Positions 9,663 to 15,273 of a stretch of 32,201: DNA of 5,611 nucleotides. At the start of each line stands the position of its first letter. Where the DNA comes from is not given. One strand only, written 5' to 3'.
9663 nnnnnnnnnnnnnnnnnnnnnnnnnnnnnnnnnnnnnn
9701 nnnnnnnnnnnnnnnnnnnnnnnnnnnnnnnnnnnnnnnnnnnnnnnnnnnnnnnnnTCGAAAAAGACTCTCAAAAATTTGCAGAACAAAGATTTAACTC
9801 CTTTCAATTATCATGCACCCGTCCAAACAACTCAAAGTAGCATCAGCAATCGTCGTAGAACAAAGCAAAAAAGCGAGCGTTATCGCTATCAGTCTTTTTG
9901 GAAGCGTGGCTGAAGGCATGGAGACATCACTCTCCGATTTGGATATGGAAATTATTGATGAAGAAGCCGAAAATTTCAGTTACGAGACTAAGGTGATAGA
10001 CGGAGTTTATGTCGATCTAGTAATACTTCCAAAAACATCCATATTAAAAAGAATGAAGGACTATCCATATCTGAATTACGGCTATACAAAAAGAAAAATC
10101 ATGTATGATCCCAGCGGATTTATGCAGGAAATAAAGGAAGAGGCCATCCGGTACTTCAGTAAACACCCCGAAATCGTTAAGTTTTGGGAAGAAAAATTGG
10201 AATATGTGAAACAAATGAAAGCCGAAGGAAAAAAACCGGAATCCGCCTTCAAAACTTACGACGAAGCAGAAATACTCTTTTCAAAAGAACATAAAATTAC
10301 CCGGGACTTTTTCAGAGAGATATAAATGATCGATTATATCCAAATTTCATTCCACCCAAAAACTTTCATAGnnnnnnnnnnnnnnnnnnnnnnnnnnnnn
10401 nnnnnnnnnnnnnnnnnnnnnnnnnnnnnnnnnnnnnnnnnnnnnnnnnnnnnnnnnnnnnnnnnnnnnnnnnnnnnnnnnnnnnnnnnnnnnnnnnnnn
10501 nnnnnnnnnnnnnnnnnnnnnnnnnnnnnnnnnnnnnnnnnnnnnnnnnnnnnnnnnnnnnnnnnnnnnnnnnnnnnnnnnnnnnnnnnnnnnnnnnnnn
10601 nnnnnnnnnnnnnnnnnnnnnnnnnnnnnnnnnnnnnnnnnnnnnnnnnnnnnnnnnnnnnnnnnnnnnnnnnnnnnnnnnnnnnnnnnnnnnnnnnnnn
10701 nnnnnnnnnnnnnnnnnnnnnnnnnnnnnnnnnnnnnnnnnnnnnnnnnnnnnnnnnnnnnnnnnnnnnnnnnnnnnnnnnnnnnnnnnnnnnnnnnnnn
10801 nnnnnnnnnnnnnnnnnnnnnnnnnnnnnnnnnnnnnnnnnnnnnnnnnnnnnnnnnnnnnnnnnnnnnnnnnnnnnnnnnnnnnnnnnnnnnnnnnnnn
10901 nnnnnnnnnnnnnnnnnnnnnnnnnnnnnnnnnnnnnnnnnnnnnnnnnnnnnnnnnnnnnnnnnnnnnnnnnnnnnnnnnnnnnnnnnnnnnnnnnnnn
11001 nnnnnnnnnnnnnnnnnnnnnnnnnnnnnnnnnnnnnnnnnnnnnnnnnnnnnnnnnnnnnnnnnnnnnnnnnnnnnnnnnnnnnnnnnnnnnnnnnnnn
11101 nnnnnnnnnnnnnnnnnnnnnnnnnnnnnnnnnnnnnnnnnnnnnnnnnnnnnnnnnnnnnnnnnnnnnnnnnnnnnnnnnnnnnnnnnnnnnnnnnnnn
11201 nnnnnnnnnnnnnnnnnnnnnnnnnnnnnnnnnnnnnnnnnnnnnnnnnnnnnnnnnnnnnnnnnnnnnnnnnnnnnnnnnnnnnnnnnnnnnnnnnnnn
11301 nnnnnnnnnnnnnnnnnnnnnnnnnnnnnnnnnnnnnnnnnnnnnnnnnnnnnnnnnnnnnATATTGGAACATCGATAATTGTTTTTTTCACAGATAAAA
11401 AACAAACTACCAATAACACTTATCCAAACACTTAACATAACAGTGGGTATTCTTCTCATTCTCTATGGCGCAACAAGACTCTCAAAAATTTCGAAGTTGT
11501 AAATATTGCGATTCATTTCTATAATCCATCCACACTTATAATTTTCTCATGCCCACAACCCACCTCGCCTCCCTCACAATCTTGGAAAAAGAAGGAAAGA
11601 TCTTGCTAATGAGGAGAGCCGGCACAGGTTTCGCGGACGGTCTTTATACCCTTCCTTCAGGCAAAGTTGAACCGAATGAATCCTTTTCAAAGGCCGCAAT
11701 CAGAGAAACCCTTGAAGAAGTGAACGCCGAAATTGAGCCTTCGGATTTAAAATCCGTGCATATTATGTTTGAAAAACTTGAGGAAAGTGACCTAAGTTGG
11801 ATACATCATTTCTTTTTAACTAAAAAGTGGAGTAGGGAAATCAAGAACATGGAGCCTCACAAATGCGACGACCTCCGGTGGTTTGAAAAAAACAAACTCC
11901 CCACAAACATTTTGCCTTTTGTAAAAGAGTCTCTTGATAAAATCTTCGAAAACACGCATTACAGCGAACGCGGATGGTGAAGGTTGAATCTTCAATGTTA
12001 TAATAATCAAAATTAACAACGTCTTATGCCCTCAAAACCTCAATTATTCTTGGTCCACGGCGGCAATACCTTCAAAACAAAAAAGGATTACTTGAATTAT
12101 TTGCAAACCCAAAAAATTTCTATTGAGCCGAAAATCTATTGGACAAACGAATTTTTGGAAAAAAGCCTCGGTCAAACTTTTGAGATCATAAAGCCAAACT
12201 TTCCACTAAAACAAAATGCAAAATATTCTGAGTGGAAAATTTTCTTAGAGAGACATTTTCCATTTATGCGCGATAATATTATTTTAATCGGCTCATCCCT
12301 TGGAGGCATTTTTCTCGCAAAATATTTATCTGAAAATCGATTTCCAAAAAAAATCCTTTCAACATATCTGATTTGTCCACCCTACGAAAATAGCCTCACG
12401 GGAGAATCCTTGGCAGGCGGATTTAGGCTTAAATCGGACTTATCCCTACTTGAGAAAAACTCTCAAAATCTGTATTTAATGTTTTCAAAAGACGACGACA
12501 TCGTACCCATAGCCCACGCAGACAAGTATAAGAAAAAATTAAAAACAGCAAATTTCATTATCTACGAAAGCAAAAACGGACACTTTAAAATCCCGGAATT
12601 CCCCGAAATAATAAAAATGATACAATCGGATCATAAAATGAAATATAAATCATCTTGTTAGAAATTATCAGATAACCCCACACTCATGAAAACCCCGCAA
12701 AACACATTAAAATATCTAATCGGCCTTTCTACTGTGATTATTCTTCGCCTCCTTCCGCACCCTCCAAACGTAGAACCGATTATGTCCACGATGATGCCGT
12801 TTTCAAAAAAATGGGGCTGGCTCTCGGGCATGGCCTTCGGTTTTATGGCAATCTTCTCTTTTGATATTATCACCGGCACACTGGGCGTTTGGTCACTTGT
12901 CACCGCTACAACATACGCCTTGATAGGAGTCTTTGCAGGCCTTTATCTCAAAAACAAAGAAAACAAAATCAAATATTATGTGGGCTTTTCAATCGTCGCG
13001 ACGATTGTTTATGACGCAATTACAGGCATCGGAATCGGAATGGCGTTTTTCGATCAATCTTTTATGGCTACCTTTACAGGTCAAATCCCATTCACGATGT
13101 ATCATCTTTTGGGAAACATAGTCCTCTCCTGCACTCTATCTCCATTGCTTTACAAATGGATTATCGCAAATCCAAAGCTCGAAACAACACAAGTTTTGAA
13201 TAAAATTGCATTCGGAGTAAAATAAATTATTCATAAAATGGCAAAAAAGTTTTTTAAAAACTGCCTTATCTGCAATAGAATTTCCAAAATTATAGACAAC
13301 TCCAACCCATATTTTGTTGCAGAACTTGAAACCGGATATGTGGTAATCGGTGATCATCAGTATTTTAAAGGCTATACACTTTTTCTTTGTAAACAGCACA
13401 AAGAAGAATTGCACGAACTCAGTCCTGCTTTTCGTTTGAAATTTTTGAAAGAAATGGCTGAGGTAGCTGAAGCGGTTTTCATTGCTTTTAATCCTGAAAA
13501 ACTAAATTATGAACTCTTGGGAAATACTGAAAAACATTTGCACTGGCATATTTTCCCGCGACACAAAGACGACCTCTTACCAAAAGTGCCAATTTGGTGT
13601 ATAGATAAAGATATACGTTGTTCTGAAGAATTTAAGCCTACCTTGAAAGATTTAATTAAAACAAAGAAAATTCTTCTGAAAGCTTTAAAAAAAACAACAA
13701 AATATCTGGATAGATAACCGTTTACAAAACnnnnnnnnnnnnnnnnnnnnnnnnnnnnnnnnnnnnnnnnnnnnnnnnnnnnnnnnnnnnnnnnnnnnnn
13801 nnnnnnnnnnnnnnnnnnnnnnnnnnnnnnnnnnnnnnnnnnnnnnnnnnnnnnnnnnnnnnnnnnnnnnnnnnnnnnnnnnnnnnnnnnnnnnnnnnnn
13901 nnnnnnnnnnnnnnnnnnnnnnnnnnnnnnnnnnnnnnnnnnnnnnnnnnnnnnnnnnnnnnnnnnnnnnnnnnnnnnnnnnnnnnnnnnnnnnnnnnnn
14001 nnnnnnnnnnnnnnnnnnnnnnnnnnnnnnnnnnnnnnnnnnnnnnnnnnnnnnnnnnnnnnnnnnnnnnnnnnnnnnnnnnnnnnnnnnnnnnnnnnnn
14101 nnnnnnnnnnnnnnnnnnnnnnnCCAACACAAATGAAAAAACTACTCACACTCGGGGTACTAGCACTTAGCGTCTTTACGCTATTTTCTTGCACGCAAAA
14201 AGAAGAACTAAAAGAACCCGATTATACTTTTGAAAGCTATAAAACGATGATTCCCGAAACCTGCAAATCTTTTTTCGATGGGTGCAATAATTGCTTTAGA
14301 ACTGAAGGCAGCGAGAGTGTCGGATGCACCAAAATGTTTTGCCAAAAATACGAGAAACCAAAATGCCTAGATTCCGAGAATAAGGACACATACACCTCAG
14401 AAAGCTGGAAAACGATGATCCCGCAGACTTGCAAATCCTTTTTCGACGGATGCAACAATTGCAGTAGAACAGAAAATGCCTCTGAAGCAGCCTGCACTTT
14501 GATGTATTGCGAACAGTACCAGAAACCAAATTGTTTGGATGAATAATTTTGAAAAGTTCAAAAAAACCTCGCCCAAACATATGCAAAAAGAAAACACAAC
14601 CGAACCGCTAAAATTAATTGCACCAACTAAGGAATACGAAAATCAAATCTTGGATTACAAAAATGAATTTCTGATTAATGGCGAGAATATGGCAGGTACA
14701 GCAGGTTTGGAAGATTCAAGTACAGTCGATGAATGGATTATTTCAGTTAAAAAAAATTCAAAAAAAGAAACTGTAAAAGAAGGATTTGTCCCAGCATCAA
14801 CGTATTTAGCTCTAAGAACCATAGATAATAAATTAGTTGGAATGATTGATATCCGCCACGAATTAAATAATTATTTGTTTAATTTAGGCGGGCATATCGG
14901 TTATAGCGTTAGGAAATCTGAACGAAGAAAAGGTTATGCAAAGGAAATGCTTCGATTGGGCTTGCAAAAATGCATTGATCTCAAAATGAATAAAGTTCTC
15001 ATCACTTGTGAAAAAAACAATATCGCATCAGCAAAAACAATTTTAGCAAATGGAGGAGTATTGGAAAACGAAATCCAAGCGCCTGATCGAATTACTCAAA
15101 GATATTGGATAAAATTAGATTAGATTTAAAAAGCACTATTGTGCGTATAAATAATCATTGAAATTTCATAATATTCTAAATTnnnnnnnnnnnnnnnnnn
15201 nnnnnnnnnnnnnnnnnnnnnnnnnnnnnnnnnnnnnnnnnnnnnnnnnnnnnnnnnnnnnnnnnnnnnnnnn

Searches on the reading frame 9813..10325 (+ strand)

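Call 64: search_protein_families(library=pfam, proteins=[window:9813-10325:+], max_evalue=0.001)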
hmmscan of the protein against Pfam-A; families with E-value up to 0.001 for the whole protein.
window:9813-10325:+ (170 aa): 2 families
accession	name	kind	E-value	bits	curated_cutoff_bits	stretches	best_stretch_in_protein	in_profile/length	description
PF18765.7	Polbeta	-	1e-05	26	26.9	1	18-61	8-51/93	Polymerase beta, Nucleotidyltransferase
PF01909.29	NTP_transf_2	-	6.8e-05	23.6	21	1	19-77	13-77/93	Nucleotidyltransferase domain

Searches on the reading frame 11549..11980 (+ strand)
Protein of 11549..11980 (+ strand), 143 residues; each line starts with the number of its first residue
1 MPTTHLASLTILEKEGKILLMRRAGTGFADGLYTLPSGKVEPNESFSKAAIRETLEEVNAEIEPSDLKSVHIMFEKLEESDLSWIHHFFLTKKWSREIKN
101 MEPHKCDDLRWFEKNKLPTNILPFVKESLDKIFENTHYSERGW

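Call 64: search_protein_families(library=pfam, proteins=[window:11549-11980:+], max_evalue=0.001)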
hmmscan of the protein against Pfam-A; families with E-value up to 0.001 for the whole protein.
window:11549-11980:+ (143 aa): 3 families
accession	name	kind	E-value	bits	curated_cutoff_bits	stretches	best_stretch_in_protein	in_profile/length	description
PF00293.34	NUDIX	-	1.7e-17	64.1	21.1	1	9-123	8-125/134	NUDIX domain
PF14815.12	NUDIX_4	-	1.2e-09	38.4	35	1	11-119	5-100/113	NUDIX domain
PF22327.2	Nudt16-like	-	0.00033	21.1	27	1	30-104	32-106/161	U8 snoRNA-decapping enzyme-like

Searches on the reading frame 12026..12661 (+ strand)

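Call 53: search_protein_families(library=pfam, proteins=[window:12026-12661:+], max_evalue=0.001)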
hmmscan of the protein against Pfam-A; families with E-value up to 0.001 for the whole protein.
window:12026-12661:+ (211 aa): 3 families
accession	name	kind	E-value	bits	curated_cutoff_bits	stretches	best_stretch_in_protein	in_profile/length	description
PF06821.19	Ser_hydrolase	-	8.7e-07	29.4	22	1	44-189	19-156/172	Serine hydrolase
PF00561.26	Abhydrolase_1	-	9.8e-05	22.6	25.8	0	83-119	69-106/245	alpha/beta hydrolase fold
PF10230.15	LIDHydrolase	-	0.00031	21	27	0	140-186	212-259/262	Lipid-droplet associated hydrolase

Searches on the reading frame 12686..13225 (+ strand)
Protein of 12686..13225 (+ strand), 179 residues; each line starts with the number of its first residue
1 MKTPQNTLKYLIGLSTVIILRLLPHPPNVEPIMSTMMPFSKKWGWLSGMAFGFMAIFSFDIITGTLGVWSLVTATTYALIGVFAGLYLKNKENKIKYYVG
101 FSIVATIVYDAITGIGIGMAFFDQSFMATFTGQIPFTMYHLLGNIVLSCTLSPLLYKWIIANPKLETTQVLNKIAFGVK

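Call 53: search_protein_families(library=pfam, proteins=[window:12686-13225:+], max_evalue=0.001)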
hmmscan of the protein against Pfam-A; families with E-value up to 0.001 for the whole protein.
window:12686-13225:+ (179 aa): 1 family
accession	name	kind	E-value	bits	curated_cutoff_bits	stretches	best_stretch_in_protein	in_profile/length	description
PF20221.3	DUF6580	-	9e-07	29.7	27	1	11-151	12-148/162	Family of unknown function (DUF6580)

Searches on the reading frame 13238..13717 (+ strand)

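Call 53: search_protein_families(library=pfam, proteins=[window:13238-13717:+], max_evalue=0.001)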
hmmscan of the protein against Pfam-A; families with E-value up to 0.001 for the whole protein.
window:13238-13717:+ (159 aa): 1 family
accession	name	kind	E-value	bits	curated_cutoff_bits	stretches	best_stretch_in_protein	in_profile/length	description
PF01230.28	HIT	-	1.5e-09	38.8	21.5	1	43-110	25-97/98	HIT domain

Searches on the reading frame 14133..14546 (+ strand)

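Call 53: search_protein_families(library=pfam, proteins=[window:14133-14546:+], max_evalue=0.001)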
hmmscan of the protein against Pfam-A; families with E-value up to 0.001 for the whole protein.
window:14133-14546:+ (137 aa): 1 family
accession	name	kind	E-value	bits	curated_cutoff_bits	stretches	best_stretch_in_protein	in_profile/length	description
PF05375.19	Pacifastin_I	-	2.3e-07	30.8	27.9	1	101-131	6-35/40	Pacifastin inhibitor (LCMII)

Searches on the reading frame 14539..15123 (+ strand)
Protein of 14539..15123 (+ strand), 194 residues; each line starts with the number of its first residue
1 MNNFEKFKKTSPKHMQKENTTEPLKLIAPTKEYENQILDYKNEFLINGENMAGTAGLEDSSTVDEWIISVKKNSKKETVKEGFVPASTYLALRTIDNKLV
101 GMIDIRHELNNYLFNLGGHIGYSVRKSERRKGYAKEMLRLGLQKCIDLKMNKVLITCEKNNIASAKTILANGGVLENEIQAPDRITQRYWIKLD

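Call 64: search_protein_families(library=pfam, proteins=[window:14539-15123:+], max_evalue=0.001)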
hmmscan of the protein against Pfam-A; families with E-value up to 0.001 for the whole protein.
window:14539-15123:+ (194 aa): 3 families
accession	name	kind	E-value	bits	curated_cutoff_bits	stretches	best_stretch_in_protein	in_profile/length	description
PF13302.13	Acetyltransf_3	-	5e-09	37.4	25.4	1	64-172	38-136/138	Acetyltransferase (GNAT) domain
PF00583.31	Acetyltransf_1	-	3.8e-08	34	20.7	1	85-165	31-108/116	Acetyltransferase (GNAT) family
PF13673.13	Acetyltransf_10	-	0.00086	19.7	23.6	0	75-159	18-94/128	Acetyltransferase (GNAT) domain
